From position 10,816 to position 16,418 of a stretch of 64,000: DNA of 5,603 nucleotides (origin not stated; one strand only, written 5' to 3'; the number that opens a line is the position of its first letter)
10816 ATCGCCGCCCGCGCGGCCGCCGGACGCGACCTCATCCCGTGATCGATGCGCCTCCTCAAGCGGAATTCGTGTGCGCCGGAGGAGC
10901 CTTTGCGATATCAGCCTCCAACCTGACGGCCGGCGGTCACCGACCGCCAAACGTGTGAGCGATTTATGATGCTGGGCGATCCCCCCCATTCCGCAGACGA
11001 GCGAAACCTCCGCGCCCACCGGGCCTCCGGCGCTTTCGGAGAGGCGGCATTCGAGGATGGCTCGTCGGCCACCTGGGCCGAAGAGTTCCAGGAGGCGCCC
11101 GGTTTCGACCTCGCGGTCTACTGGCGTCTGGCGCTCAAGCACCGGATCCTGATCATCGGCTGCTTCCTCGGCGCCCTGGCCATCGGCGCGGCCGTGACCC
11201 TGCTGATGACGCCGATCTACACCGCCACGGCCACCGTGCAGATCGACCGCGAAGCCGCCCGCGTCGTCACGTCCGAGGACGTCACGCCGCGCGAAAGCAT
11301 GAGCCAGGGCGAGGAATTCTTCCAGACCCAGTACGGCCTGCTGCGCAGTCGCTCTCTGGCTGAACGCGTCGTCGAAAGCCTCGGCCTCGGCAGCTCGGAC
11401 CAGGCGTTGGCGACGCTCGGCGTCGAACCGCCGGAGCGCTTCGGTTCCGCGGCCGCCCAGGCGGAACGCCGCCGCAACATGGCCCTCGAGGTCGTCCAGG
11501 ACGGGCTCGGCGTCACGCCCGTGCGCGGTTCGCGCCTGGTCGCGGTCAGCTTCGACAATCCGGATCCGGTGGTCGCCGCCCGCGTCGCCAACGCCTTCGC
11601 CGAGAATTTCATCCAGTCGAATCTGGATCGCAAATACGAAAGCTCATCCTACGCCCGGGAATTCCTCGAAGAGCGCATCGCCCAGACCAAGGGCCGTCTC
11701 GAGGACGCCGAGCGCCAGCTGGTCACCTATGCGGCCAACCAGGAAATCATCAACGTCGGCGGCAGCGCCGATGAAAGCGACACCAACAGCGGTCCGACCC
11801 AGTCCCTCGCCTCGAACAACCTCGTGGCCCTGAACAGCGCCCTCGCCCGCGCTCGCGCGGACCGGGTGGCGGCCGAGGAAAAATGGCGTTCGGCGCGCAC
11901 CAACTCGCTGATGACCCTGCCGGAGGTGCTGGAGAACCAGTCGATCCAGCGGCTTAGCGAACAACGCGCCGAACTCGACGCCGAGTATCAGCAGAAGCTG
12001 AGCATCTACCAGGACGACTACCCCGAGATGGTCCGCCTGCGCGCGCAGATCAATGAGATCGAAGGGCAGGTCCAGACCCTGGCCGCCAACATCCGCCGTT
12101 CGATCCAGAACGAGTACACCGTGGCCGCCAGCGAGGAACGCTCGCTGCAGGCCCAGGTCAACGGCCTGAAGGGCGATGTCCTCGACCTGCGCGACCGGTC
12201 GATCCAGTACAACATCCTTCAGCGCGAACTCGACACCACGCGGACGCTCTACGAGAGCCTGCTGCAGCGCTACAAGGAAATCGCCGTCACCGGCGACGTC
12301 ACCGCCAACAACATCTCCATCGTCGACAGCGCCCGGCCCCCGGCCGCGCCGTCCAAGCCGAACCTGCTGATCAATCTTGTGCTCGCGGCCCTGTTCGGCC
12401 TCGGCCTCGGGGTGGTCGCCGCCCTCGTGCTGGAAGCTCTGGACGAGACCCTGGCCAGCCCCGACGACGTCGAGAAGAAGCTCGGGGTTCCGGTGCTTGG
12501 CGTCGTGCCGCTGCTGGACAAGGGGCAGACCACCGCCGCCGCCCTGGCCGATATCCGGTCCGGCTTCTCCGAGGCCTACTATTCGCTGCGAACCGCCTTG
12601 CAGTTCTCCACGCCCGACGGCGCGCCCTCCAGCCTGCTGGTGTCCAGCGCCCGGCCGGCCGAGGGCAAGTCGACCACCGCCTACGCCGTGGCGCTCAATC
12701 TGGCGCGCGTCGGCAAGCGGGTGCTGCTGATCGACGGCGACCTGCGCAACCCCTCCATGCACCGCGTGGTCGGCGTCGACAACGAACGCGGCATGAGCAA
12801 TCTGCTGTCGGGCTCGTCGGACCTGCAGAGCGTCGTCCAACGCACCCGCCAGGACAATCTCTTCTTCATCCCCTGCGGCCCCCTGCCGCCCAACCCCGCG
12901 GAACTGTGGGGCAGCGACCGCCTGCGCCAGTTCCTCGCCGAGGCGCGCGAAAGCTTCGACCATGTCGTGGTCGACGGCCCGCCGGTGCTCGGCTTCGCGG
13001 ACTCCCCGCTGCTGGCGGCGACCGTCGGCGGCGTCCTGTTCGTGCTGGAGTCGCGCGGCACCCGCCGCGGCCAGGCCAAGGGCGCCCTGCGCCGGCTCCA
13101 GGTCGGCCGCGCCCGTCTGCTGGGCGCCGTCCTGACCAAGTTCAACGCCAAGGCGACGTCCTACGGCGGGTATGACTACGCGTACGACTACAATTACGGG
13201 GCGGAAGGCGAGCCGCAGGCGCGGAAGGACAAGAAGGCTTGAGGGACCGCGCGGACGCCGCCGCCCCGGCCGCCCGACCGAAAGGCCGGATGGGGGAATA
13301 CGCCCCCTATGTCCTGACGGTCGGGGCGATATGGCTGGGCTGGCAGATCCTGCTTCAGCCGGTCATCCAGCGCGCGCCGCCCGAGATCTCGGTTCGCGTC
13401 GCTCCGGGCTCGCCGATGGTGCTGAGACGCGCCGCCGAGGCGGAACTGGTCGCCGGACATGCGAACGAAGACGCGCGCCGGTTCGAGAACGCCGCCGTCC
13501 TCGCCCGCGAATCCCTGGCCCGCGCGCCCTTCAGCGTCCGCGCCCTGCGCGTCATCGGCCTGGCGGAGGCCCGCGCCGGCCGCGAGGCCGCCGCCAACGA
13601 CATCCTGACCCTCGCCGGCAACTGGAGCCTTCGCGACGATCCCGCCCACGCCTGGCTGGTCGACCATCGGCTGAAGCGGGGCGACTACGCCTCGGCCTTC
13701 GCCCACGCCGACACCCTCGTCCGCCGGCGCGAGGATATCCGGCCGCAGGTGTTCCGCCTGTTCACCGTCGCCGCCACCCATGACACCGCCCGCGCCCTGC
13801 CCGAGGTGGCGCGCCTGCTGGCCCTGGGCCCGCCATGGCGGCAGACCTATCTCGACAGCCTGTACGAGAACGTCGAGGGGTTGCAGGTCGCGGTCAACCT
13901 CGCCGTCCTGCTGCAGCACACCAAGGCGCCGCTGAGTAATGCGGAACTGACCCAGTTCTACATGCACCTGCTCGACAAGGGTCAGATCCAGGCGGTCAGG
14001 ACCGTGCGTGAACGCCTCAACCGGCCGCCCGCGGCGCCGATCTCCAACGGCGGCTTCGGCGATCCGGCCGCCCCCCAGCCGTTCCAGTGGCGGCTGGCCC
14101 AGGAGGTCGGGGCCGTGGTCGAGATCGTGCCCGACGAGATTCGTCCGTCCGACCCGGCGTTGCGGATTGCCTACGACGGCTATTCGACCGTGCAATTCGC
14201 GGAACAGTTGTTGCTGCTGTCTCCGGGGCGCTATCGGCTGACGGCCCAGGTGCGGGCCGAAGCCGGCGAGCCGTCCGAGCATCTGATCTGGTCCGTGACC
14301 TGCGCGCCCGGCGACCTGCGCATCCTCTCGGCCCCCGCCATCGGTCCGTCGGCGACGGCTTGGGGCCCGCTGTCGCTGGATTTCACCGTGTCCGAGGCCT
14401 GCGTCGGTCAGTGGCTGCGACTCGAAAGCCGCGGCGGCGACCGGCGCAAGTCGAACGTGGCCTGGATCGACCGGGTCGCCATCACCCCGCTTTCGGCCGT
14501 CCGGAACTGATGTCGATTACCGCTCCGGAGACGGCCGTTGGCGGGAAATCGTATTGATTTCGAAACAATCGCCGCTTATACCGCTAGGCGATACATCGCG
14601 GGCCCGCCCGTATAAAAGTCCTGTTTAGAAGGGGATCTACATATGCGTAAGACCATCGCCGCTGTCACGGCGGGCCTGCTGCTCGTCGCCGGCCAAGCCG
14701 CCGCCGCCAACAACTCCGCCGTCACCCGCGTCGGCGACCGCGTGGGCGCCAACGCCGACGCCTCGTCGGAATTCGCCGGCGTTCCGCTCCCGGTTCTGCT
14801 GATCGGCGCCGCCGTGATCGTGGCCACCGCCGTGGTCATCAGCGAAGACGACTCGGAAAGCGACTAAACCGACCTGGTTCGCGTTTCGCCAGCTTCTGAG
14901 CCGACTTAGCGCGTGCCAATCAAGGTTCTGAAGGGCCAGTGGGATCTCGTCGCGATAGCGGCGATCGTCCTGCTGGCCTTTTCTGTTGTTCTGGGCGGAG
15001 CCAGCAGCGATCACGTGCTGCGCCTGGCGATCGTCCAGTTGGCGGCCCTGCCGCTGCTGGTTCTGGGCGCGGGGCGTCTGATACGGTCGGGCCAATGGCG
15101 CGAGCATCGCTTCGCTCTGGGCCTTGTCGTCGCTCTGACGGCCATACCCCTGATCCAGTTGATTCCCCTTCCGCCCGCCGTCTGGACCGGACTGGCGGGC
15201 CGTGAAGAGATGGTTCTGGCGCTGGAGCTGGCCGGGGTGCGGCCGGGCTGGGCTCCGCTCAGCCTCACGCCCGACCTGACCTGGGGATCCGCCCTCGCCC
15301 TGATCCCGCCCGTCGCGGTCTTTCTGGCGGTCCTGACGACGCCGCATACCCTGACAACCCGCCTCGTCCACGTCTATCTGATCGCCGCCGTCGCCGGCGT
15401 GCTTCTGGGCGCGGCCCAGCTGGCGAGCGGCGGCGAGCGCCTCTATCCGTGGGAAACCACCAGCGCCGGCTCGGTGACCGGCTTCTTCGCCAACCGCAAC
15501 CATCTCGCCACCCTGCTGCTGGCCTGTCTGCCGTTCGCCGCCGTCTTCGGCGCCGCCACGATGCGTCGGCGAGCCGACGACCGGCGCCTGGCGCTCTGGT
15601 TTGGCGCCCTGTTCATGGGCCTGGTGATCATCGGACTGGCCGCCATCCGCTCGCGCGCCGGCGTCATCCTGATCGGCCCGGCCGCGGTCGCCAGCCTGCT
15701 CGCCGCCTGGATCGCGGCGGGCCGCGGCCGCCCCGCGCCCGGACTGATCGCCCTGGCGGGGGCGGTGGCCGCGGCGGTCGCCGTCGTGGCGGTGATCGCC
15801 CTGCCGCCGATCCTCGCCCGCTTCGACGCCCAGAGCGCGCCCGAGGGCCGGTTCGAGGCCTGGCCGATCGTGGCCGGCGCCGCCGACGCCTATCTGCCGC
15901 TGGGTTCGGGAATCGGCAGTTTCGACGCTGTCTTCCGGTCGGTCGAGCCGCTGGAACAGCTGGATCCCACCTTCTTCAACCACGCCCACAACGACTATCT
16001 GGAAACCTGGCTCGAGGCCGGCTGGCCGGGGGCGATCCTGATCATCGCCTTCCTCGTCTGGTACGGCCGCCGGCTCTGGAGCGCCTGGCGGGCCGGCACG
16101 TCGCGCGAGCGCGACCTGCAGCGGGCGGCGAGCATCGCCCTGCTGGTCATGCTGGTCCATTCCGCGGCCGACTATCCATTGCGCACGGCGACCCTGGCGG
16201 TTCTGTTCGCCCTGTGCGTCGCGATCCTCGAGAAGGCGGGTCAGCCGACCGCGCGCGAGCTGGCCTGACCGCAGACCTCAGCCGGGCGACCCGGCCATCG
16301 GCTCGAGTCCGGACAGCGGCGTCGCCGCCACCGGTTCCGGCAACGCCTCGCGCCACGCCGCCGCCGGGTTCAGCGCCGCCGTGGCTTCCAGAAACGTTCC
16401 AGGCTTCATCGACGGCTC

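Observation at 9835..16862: Capsule/EPS export locus with two proteases, a tiny membrane-anchored protein and a ligase: possible protein-anchored glycan system without an exosortase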

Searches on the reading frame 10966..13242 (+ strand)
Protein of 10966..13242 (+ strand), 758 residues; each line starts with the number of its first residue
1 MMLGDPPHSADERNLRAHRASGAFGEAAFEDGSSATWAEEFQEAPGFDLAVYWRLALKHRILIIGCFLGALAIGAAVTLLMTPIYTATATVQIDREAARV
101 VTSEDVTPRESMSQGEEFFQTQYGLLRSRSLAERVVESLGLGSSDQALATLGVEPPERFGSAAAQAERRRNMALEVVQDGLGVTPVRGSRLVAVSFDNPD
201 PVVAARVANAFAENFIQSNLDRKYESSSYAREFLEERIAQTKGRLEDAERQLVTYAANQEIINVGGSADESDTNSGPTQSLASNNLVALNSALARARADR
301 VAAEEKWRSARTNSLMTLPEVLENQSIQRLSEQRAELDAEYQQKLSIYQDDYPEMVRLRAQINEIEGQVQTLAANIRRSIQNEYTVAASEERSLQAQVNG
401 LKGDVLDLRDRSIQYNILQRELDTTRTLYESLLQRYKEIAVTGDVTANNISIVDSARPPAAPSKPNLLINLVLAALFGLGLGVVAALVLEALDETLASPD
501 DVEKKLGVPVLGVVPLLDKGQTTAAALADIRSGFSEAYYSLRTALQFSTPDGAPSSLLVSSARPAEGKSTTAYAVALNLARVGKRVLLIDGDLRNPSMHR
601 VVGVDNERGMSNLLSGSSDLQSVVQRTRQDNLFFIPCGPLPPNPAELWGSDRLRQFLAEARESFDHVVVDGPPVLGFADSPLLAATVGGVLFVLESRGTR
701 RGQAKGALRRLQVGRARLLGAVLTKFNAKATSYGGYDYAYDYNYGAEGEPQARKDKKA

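Call 6: search_protein_families(library=pfam, proteins=[window:10966-13242:+], max_evalue=0.01)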
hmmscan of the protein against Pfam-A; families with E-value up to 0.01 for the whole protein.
window:10966-13242:+ (758 aa): 6 families
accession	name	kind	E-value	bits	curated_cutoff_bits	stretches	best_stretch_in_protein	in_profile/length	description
PF13807.11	GNVR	-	2.4e-13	50.2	27.7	1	418-489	9-80/82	G-rich domain on putative tyrosine kinase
PF02706.20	Wzz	-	4.4e-12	46.6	25.5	1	47-138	3-90/91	Chain length determinant protein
PF13614.12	AAA_31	-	1.2e-10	42.1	27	1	567-680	14-134/177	AAA domain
PF10609.15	ParA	-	2.7e-07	30.7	27.1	1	557-673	6-121/246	NUBPL iron-transfer P-loop NTPase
PF01656.29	CbiA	-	2.5e-06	27.9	25.4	1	567-730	11-87/125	CobQ/CobB/MinD/ParA nucleotide binding domain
PF09140.17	MipZ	-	5.3e-05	23.1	20.7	1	564-615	10-61/262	ATPase MipZ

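Call 11: search_protein_families(library=ncbifam, proteins=[window:10966-13242:+], max_evalue=0.1)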
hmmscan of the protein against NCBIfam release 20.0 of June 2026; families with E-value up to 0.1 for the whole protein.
window:10966-13242:+ (758 aa): 24 families
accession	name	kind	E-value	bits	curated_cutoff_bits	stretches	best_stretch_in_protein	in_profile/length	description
TIGR01005.1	eps_transp_fam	subfamily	1.7e-83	281.2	411.7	2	48-527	5-490/754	exopolysaccharide transport protein family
TIGR03017.1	EpsF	equivalog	1.5e-61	208.5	422.75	1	60-514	14-443/444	chain length determinant protein EpsF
NF007350.0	PRK09841.1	equivalog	5.7e-60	203.2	1248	3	412-744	367-722/726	tyrosine-protein kinase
NF008568.0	PRK11519.1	equivalog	9.5e-59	199.3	1068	3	355-747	313-718/720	tyrosine-protein kinase Wzc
TIGR01007.1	eps_fam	subfamily_domain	2e-48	164.7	108.05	1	536-738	1-202/204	polysaccharide biosynthesis tyrosine autokinase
TIGR03007.1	pepcterm_ChnLen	equivalog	1.9e-36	125.4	278.85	2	167-522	99-468/498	XrtA system polysaccharide chain length determinant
TIGR03018.1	pepcterm_TyrKin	hypoth_equivalog_domain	7.1e-32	110.4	230.65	1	531-712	8-197/207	XrtA-associated tyrosine autokinase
TIGR03029.1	EpsG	equivalog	1.2e-31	109.9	313.8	1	534-724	83-273/274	chain length determinant protein tyrosine kinase EpsG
TIGR01006.1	polys_exp_MPA1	subfamily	5.3e-17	62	296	1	447-519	154-226/226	CspC family polysaccharide chain length determinant protein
TIGR01969.1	minD_arch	subfamily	1.6e-10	40.6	201.75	1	558-676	4-121/251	cell division ATPase MinD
NF041864.1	EpsV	equivalog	8.5e-09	34.5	800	1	165-512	139-479/484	PCP family exopolysaccharide biosynthesis protein EpsV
TIGR01968.1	minD_bact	equivalog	2.2e-08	33.7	212.9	1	558-672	5-120/261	septum site-determining protein MinD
NF008669.0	PRK11670.1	equivalog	1.4e-06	27.4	348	1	541-611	94-164/369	iron-sulfur cluster carrier protein ApbC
NF041136.1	MrpORP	equivalog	2.7e-06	26.9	450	1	557-612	8-63/365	iron-sulfur cluster carrier protein MrpORP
NF047398.1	AAA_KGGVGR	domain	9e-06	26.1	90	1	567-616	15-67/190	KGGVGR-motif variant AAA ATPase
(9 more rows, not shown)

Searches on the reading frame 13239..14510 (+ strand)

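Call 6: search_protein_families(library=pfam, proteins=[window:13239-14510:+], max_evalue=0.01)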
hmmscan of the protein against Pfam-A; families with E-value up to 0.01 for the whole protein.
window:13239-14510:+ (423 aa): 0 families

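Call 11: search_protein_families(library=ncbifam, proteins=[window:13239-14510:+], max_evalue=0.1)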
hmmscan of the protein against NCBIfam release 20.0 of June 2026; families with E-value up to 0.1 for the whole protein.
window:13239-14510:+ (423 aa): 2 families
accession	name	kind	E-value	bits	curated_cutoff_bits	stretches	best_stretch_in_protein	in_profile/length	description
NF052415.1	T3SS_chap_SctY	equivalog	0.018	15.6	70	0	80-141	20-82/106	type III secretion apparatus assembly chaperone SctY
TIGR02917.1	PEP_TPR_lipo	equivalog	0.028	12.3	312.2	1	66-163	159-256/899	XrtA/PEP-CTERM system TPR-repeat protein PrsT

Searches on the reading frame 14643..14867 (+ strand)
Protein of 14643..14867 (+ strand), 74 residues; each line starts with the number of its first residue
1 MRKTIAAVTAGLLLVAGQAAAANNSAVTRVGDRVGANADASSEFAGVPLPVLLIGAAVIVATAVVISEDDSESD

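Call 6: search_protein_families(library=pfam, proteins=[window:14643-14867:+], max_evalue=0.01)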
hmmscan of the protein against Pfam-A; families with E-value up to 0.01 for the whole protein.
window:14643-14867:+ (74 aa): 0 families

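Call 11: search_protein_families(library=ncbifam, proteins=[window:14643-14867:+], max_evalue=0.1)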
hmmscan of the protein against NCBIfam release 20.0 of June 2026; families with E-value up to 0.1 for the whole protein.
window:14643-14867:+ (74 aa): 1 family
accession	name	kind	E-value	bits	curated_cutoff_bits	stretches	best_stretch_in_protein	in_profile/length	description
NF000120.3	47473_otr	exception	0.0097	14.5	900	1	13-50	313-350/608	tetracycline resistance ribosomal protection protein Otr(A)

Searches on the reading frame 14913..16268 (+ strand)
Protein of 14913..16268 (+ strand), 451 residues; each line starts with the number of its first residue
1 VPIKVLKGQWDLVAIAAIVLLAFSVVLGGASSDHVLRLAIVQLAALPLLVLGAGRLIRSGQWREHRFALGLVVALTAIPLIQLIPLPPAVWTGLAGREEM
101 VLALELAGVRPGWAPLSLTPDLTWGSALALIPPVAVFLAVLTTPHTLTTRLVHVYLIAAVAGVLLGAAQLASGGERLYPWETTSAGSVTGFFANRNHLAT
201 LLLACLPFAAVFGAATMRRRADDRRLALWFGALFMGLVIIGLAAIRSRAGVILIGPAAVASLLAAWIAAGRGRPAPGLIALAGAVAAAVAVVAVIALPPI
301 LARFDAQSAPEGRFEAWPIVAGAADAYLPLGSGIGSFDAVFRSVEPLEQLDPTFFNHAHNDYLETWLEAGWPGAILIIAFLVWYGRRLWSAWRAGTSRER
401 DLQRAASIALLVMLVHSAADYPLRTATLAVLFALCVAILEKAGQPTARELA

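Call 6: search_protein_families(library=pfam, proteins=[window:14913-16268:+], max_evalue=0.01)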
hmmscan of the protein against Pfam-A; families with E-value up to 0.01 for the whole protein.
window:14913-16268:+ (451 aa): 1 family
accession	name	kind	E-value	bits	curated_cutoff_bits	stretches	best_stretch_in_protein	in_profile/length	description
PF04932.20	Wzy_C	-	5.6e-18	65.6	31.7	1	234-378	2-149/149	O-Antigen ligase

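Call 11: search_protein_families(library=ncbifam, proteins=[window:14913-16268:+], max_evalue=0.1)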
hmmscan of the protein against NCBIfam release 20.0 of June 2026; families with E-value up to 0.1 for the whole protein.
window:14913-16268:+ (451 aa): 0 families

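Call 72: search_solved_structures(query=window:14913-16268:+, max_evalue=10, show_alignments=1)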
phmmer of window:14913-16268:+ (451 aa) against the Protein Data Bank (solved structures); distinct sequences matched with E-value up to 10: 0.
